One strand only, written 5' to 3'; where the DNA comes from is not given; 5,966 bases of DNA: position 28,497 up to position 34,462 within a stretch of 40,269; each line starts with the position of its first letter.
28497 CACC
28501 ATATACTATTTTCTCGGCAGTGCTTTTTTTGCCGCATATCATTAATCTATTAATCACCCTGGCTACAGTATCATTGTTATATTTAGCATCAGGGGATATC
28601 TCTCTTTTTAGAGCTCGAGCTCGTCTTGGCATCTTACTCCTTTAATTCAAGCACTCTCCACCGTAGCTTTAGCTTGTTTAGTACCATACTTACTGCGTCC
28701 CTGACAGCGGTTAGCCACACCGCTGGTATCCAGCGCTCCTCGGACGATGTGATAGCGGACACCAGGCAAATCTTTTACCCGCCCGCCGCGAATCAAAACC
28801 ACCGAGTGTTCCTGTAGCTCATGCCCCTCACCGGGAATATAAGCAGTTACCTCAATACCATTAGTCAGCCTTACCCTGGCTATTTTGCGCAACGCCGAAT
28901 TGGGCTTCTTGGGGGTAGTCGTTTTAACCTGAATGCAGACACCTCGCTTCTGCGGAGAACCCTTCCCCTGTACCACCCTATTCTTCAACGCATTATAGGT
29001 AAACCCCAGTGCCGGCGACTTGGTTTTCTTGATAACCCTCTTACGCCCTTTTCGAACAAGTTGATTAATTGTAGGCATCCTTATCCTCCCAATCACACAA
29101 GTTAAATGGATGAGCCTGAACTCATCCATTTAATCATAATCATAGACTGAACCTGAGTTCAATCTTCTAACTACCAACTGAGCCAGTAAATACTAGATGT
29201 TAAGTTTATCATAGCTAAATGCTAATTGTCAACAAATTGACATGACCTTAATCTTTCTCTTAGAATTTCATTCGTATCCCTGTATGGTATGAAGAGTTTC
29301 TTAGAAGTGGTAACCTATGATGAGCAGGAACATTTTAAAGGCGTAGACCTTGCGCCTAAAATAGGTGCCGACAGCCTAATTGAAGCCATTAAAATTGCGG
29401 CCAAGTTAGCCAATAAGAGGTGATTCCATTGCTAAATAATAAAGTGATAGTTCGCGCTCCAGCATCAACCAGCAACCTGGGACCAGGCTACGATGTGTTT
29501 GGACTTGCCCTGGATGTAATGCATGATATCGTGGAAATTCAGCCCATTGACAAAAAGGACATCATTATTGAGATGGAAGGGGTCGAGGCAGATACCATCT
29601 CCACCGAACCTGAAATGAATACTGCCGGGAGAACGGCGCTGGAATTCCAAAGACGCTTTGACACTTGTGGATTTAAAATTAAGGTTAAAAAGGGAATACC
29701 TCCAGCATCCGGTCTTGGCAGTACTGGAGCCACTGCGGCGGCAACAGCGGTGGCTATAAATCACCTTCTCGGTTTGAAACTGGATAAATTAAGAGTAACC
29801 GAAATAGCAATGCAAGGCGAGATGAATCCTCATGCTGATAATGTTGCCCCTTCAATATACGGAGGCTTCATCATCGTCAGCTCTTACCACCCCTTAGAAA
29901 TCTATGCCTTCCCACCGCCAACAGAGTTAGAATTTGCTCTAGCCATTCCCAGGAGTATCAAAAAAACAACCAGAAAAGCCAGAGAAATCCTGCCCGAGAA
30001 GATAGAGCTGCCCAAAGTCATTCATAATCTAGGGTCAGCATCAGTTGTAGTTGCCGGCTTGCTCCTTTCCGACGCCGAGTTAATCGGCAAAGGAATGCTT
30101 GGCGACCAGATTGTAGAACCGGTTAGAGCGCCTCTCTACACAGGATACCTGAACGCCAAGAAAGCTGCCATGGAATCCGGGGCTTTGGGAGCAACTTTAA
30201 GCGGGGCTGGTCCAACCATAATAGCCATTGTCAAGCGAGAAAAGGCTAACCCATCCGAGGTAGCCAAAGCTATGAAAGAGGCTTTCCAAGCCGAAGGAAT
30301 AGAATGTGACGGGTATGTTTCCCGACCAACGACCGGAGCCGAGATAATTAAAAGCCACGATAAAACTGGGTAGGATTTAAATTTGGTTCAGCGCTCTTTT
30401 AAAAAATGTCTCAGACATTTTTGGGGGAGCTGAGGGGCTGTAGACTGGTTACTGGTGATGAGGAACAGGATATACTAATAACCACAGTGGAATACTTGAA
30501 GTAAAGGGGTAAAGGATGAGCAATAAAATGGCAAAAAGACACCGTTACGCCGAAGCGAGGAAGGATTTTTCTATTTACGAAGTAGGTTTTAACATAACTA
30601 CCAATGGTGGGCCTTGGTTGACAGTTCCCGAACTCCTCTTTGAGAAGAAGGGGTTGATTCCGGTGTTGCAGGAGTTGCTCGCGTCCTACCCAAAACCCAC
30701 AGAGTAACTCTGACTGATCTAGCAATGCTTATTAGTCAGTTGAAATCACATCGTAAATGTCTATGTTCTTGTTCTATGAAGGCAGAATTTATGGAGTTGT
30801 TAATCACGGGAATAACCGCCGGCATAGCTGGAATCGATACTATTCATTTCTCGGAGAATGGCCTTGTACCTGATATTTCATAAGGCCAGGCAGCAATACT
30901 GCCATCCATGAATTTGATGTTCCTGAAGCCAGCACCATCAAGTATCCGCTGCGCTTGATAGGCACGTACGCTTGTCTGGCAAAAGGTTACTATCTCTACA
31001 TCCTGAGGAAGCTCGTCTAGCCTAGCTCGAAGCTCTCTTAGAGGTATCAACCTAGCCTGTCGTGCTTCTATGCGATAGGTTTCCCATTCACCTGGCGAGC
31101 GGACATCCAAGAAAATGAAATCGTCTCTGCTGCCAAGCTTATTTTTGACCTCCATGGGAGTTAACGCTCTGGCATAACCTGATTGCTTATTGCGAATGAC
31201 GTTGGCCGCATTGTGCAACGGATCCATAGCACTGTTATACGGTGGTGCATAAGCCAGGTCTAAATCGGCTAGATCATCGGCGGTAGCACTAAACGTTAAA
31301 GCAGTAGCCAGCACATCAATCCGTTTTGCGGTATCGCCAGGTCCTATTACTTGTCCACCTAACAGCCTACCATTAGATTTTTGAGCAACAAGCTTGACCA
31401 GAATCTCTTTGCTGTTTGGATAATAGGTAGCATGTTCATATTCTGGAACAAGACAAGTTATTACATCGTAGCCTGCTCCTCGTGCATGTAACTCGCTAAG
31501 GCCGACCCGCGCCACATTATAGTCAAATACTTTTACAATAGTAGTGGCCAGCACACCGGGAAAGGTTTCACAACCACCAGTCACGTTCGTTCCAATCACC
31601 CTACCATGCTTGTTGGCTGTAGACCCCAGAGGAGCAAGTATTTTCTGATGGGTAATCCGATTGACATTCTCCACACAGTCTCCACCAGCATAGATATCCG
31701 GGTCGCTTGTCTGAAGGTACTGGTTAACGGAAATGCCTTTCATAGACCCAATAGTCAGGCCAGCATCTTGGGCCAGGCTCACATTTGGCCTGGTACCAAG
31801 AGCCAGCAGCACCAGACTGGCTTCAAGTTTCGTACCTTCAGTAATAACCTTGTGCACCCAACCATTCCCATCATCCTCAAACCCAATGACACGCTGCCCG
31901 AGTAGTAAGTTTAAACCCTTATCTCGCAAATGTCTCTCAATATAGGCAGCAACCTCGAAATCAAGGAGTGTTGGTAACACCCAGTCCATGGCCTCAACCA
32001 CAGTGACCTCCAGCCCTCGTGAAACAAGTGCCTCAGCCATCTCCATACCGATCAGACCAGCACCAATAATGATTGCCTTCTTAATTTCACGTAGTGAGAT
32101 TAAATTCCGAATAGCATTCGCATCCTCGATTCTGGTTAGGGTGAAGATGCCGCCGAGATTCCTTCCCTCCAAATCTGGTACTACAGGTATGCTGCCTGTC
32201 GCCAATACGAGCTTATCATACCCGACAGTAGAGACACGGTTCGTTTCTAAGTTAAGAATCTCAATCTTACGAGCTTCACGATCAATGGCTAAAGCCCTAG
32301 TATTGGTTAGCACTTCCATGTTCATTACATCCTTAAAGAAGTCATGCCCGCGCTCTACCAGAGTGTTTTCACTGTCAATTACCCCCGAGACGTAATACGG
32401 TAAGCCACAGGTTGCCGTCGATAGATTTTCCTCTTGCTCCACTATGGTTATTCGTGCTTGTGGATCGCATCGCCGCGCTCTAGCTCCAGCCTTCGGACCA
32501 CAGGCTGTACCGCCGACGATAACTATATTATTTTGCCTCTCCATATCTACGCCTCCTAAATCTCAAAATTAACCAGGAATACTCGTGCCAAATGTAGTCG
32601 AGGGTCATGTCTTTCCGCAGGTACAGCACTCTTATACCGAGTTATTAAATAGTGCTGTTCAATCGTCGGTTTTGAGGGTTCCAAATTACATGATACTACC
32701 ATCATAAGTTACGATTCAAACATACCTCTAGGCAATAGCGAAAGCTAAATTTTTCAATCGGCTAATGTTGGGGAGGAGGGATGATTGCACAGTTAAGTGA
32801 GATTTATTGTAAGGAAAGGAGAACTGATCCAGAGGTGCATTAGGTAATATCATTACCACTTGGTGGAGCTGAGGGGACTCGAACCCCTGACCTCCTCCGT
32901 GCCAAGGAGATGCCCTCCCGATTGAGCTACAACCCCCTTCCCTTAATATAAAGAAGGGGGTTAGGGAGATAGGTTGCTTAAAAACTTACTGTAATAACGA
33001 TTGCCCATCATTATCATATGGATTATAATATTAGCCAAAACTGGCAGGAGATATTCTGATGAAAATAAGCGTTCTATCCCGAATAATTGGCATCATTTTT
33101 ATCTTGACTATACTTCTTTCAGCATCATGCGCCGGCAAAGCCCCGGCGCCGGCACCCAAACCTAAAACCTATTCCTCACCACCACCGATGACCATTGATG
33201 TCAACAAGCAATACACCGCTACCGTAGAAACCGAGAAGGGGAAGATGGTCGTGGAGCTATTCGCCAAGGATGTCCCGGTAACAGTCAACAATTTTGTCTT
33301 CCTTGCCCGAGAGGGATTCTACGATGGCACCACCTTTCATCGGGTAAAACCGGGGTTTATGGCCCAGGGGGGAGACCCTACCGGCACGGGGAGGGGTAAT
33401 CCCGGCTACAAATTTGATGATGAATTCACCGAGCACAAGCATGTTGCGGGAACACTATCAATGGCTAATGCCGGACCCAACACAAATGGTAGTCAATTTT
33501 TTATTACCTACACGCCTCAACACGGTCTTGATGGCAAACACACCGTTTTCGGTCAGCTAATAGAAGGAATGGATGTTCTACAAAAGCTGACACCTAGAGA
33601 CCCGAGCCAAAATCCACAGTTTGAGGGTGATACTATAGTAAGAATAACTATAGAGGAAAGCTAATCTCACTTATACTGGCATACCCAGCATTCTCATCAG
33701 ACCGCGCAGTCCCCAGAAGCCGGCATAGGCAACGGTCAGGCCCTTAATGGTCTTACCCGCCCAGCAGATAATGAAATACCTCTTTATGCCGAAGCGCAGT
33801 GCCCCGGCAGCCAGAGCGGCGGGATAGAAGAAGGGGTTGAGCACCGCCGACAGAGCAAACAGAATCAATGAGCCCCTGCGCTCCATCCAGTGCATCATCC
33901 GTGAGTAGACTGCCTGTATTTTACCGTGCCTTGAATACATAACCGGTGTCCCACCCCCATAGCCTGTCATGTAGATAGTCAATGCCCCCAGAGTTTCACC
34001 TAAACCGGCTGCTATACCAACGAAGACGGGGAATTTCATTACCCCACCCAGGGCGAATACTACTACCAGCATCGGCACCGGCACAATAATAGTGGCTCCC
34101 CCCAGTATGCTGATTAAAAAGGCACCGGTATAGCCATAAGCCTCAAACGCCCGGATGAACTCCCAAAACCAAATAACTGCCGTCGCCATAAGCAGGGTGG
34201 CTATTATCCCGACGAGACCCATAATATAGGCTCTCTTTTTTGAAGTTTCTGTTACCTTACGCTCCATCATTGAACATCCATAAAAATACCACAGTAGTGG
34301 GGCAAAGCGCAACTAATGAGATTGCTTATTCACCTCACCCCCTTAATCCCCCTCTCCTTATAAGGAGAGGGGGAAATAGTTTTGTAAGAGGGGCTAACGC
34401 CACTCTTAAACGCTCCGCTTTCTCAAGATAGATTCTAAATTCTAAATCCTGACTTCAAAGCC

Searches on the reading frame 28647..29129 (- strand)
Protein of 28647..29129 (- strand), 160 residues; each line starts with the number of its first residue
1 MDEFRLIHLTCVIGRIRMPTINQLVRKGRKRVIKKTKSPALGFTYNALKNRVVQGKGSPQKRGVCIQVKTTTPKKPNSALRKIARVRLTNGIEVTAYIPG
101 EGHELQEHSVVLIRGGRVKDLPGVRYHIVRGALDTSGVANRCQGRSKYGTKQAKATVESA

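Call 36: search_protein_families(library=pfam, proteins=[window:28647-29129:-])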
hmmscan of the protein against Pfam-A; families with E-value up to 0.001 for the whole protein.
window:28647-29129:- (160 aa): 1 family
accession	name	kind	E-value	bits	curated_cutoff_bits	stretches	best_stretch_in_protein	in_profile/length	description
PF00164.32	Ribosom_S12_S23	-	4.5e-38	129.8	22.3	1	55-151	8-106/110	Ribosomal protein S12/S23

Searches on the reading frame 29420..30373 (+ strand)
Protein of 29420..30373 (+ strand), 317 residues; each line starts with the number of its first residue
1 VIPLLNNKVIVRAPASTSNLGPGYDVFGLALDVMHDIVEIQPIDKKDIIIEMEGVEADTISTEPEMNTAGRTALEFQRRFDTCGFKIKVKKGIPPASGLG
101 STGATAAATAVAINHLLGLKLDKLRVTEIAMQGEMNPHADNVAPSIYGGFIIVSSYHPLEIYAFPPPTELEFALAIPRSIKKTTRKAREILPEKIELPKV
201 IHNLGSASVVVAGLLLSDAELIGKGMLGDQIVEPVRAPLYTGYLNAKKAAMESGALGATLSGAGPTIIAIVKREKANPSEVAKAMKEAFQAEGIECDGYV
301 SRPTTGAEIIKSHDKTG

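Call 36: search_protein_families(library=pfam, proteins=[window:29420-30373:+])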
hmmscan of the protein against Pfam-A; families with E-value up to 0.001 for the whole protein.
window:29420-30373:+ (317 aa): 3 families
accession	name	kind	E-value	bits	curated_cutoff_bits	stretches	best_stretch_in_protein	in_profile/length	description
PF00288.32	GHMP_kinases_N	-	1.8e-20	73.4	22.3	1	67-149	1-87/87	GHMP kinases N terminal domain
PF08544.19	GHMP_kinases_C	-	1.2e-11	45.3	21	1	213-289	4-83/85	GHMP kinases C terminal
PF22700.2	MVD-like_N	-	1.4e-05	25.3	27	1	80-151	78-144/157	Diphosphomevalonate decarboxylase-like N-terminal domain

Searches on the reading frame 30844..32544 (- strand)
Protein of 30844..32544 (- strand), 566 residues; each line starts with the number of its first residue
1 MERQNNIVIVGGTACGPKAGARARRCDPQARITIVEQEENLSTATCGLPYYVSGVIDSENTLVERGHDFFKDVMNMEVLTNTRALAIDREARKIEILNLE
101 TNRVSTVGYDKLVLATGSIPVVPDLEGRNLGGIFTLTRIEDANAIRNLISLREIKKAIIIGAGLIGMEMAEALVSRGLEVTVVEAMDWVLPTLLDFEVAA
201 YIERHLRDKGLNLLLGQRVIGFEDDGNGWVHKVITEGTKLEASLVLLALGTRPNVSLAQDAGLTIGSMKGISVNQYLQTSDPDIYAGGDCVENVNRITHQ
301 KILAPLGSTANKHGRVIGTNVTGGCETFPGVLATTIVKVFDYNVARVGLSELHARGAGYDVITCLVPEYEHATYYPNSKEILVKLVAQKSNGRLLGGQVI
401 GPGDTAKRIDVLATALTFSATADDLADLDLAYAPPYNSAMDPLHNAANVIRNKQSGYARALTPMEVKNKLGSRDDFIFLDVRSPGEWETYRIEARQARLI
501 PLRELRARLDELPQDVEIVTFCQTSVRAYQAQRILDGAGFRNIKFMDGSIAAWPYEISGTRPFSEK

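Call 36: search_protein_families(library=pfam, proteins=[window:30844-32544:-])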
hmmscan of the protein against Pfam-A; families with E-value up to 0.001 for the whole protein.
window:30844-32544:- (566 aa): 10 families
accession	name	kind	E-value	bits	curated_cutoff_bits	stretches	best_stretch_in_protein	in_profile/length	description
PF07992.20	Pyr_redox_2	-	2.2e-59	201.7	26.1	1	6-295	2-282/291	Pyridine nucleotide-disulphide oxidoreductase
PF00070.33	Pyr_redox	-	1.5e-19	70.8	22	1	156-236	1-80/82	Pyridine nucleotide-disulphide oxidoreductase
PF02852.28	Pyr_redox_dim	-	3.2e-18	66.4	25.3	1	336-440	3-106/110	Pyridine nucleotide-disulphide oxidoreductase, dimerisation domain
PF00581.25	Rhodanese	-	5.6e-12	46.4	22.2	1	463-553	2-99/102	Rhodanese-like domain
PF01266.30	DAO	-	1.1e-07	32.2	27.9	0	157-186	2-31/353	FAD dependent oxidoreductase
PF13738.12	Pyr_redox_3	-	1.2e-06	28.4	30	0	158-185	1-29/305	Pyridine nucleotide-disulphide oxidoreductase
PF03486.20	HI0933_like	-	3e-05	24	50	0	156-187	2-33/244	HI0933-like protein Rossmann domain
PF13450.12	NAD_binding_8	-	8.7e-05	23.2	21.9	0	159-185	1-27/68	NAD(P)-binding Rossmann-like domain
PF01494.25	FAD_binding_3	-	0.00041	20.1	22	0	157-190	4-37/349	FAD binding domain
PF13454.12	NAD_binding_9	-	0.00053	20.4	21.8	0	158-185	1-32/155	FAD-NAD(P)-binding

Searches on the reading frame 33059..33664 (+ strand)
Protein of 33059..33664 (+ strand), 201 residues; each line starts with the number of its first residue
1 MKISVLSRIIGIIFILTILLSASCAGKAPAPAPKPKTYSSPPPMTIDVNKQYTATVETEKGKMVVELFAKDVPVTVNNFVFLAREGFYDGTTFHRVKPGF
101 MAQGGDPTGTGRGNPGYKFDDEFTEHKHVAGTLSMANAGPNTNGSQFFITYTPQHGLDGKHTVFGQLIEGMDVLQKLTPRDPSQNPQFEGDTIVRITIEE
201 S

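Call 36: search_protein_families(library=pfam, proteins=[window:33059-33664:+])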
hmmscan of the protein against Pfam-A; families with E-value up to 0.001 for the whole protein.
window:33059-33664:+ (201 aa): 1 family
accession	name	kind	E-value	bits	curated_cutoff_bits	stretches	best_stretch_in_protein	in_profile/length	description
PF00160.26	Pro_isomerase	-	1.5e-49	168.7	21.7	1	55-195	3-156/159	Cyclophilin type peptidyl-prolyl cis-trans isomerase/CLD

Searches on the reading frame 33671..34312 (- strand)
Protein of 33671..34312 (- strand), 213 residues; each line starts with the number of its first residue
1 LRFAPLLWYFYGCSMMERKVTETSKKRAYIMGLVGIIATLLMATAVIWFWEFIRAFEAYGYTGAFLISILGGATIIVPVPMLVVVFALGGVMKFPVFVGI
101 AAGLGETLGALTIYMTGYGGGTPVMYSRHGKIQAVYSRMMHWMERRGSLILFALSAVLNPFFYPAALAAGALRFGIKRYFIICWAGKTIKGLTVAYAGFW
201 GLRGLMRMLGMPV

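Call 36: search_protein_families(library=pfam, proteins=[window:33671-34312:-])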
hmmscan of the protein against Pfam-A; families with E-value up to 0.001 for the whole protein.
window:33671-34312:- (213 aa): 1 family
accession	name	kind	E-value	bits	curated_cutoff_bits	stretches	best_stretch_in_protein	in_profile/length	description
PF09335.16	VTT_dom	-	5.4e-09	37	33.9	1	83-198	4-121/123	VTT domain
